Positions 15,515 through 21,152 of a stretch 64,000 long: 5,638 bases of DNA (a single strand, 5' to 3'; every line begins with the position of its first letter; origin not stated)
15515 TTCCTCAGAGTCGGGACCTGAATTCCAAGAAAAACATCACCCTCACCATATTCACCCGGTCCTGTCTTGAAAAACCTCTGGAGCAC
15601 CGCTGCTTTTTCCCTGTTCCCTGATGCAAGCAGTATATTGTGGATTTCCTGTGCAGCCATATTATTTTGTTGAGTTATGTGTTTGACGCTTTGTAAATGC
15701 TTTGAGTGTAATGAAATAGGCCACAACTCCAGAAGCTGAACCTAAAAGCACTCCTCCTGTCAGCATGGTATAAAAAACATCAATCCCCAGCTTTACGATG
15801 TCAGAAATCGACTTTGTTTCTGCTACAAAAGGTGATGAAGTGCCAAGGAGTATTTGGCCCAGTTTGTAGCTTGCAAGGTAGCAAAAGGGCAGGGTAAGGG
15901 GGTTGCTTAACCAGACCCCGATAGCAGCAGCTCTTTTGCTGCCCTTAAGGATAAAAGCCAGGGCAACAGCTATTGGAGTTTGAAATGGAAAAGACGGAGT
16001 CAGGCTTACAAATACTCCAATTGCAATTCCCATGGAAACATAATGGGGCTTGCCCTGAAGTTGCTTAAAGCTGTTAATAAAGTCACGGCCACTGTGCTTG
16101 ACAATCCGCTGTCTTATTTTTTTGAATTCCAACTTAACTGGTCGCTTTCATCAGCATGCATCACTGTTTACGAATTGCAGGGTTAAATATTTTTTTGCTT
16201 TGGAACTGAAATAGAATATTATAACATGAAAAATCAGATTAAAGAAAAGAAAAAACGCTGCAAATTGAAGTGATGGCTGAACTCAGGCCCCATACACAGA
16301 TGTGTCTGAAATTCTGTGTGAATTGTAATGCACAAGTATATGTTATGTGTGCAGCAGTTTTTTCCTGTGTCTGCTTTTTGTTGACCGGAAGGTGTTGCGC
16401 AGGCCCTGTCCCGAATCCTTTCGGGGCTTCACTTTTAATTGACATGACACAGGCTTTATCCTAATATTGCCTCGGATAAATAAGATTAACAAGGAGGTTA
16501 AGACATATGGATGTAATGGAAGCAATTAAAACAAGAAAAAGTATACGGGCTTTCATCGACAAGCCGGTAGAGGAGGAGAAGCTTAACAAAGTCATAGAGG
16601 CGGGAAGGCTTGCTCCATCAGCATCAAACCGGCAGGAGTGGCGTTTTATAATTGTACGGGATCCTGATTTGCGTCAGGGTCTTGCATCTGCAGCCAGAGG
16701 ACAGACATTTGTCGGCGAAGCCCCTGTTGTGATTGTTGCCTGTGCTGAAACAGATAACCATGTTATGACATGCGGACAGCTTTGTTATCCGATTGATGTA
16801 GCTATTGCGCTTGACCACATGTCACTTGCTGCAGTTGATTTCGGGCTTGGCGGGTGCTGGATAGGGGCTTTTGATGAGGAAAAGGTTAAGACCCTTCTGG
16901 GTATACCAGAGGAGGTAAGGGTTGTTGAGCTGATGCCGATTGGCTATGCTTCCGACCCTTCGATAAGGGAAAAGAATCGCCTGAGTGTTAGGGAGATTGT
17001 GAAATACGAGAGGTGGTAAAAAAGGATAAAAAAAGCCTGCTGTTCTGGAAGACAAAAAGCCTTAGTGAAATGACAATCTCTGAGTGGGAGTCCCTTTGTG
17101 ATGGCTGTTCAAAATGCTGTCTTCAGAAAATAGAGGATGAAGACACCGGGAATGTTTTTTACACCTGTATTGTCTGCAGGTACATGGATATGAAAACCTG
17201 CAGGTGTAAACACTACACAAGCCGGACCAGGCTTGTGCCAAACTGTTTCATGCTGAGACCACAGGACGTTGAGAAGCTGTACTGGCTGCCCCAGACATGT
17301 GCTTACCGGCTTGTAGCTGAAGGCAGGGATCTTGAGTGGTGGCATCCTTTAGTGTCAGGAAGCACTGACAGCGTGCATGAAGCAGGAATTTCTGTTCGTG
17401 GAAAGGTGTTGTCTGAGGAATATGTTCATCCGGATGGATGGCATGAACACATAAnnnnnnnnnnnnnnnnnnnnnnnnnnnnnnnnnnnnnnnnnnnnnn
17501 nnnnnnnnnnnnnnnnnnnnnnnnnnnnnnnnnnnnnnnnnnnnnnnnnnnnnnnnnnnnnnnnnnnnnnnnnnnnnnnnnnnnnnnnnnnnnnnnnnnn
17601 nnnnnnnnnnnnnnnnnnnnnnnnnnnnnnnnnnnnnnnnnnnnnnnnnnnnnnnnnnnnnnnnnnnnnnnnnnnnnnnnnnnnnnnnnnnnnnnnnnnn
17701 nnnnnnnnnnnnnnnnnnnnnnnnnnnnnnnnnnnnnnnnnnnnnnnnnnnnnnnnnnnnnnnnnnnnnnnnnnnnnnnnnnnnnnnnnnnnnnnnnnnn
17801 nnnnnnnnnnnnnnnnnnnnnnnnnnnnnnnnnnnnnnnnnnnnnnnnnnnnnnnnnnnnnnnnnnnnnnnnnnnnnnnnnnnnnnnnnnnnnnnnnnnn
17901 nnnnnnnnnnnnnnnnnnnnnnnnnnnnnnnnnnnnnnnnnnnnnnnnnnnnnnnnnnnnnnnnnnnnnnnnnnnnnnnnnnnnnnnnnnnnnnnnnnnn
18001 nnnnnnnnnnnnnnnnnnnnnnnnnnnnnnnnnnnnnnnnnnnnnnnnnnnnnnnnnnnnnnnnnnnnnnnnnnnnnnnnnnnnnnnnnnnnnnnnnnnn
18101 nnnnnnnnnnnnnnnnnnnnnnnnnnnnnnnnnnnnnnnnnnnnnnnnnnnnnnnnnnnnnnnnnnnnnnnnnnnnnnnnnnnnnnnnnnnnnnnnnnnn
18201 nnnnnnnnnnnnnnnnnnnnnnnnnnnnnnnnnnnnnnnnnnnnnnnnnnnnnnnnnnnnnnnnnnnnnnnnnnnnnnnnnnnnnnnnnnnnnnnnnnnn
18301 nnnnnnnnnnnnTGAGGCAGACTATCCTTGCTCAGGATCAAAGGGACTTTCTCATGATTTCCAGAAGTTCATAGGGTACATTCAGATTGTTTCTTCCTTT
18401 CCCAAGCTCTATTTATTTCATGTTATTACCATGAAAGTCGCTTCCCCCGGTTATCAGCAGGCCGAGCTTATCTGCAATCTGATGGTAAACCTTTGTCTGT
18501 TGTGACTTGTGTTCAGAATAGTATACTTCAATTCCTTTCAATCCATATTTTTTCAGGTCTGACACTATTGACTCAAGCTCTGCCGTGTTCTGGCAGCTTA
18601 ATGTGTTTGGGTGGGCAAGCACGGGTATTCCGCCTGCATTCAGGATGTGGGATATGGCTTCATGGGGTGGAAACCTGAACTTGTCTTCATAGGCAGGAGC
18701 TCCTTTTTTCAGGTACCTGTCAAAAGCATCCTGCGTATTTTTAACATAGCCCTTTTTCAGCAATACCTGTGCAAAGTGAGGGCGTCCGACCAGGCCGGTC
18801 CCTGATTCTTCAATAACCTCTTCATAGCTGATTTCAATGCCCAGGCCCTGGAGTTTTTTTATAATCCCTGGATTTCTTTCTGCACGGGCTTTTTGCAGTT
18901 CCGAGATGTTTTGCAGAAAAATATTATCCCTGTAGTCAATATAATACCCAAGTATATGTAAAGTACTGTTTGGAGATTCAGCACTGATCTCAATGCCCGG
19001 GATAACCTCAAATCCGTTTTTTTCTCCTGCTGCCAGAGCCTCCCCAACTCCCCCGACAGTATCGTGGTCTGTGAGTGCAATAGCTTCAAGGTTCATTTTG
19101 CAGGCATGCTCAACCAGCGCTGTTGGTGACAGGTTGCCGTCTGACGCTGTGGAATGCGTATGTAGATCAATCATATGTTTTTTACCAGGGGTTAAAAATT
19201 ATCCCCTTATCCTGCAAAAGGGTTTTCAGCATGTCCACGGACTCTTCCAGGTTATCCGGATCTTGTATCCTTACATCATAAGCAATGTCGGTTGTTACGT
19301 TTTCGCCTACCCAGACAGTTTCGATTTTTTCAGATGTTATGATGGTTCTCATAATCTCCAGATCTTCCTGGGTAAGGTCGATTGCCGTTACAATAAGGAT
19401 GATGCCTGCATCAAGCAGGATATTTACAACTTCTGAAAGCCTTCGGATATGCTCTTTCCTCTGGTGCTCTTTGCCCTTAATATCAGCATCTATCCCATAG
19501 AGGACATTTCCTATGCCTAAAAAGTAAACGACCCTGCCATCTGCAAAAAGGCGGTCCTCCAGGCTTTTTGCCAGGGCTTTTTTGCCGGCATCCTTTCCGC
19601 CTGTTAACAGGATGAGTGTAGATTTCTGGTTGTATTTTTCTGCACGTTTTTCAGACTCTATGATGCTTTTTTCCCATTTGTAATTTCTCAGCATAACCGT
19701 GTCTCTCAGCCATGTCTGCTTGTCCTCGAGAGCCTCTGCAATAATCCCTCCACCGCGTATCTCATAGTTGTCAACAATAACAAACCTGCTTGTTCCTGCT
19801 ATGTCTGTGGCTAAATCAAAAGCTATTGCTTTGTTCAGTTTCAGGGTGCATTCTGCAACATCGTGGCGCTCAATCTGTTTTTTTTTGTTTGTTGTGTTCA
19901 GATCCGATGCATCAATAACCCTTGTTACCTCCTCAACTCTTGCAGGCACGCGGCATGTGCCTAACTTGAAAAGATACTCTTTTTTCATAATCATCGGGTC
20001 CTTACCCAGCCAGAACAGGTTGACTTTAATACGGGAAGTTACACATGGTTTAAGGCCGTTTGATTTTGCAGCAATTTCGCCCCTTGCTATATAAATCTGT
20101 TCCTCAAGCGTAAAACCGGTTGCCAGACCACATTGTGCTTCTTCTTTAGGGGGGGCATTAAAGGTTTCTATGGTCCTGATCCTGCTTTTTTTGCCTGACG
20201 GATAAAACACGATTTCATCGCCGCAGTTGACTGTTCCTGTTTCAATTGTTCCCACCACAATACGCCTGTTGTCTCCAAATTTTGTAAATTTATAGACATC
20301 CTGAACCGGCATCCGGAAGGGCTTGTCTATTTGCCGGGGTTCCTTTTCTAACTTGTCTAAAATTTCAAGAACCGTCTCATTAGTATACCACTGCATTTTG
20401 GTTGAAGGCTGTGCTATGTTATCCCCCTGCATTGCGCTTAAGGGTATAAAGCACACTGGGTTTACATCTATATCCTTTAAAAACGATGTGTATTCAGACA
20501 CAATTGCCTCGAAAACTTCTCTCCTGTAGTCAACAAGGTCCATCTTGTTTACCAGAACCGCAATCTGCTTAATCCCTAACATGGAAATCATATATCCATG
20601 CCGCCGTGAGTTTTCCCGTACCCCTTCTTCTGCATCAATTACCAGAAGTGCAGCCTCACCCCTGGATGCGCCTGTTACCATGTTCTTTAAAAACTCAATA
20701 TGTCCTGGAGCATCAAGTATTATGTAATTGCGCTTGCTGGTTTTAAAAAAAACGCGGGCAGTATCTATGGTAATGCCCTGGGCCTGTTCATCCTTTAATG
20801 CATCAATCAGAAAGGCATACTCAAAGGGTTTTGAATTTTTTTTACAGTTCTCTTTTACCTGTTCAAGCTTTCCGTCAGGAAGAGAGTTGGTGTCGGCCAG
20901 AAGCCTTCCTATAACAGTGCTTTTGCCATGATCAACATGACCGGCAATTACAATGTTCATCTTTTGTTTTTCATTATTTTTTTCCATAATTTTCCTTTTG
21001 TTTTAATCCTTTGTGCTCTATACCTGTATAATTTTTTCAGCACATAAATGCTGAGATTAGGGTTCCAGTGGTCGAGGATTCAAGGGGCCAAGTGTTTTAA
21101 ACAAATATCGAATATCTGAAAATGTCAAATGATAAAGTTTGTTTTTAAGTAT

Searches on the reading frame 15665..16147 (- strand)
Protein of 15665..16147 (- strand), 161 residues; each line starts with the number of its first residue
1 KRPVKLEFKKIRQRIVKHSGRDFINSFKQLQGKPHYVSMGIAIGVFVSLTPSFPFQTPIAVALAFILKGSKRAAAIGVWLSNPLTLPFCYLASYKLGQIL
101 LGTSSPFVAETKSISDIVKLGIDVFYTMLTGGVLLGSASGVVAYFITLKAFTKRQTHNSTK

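Call 33: search_protein_families(library=pfam, proteins=[window:15665-16147:-], max_evalue=0.001)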
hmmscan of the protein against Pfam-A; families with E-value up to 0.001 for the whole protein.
window:15665-16147:- (161 aa): 1 family
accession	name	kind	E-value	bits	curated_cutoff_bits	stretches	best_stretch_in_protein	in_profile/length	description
PF09835.14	DUF2062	-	6.9e-37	127.1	27.4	1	22-158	6-145/147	Uncharacterized protein conserved in bacteria (DUF2062)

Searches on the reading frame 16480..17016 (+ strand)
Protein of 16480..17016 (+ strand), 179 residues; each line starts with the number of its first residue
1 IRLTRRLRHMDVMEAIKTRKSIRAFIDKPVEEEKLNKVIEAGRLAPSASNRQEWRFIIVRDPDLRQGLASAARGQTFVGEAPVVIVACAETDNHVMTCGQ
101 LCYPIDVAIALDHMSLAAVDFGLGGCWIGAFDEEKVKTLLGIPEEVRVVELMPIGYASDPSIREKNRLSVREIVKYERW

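Call 33: search_protein_families(library=pfam, proteins=[window:16480-17016:+], max_evalue=0.001)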
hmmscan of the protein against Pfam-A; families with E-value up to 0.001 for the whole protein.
window:16480-17016:+ (179 aa): 2 families
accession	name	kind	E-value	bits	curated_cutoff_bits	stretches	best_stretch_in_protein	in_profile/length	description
PF00881.29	Nitroreductase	-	1.9e-31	109.9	23.5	1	16-156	1-167/167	Nitroreductase family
PF14512.11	TM1586_NiRdase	-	2.7e-18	66.8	27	2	32-118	157-215/215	Putative TM nitroreductase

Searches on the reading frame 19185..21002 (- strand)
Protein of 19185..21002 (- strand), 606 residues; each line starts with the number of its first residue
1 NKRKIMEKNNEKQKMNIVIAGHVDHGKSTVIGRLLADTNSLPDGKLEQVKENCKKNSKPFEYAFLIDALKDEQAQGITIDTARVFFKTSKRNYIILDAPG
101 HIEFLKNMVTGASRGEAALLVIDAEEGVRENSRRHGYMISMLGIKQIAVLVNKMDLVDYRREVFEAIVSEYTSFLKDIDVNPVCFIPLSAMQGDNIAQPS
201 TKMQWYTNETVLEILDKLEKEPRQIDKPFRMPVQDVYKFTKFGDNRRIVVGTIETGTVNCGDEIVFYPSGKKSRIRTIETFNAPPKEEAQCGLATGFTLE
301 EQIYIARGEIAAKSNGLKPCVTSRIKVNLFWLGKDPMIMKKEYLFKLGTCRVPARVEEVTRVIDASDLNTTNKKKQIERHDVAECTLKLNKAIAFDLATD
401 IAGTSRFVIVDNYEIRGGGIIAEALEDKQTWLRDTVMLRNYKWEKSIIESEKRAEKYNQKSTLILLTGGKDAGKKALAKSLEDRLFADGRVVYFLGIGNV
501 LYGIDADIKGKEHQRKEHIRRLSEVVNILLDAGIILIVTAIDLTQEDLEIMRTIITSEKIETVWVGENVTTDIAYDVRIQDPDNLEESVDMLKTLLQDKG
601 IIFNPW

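Call 42: search_protein_families(library=pfam, proteins=[window:19185-21002:-], max_evalue=0.01)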
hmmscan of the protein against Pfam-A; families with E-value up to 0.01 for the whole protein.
window:19185-21002:- (606 aa): 6 families
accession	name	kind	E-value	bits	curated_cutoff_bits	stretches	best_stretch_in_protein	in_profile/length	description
PF00009.33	GTP_EFTU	-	4.2e-44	150.8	26.5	1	13-217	2-184/188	Elongation factor Tu GTP binding domain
PF01583.26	APS_kinase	-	9.3e-15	55.4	21.1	1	461-570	2-112/152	Adenylylsulphate kinase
PF22594.2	GTP-eEF1A_C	-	2.8e-14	53.8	27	1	325-421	2-100/101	GTP-eEF1A C-terminal domain-like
PF03144.31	GTP_EFTU_D2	-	1e-08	35.9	30.3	1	247-298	2-57/73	Elongation factor Tu domain 2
PF01926.29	MMR_HSR1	-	6.5e-05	23.5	21.9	0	73-152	28-112/113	50S ribosome-binding GTPase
PF03143.23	GTP_EFTU_D3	-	0.0052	17.5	27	0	344-419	33-100/106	Elongation factor Tu C-terminal domain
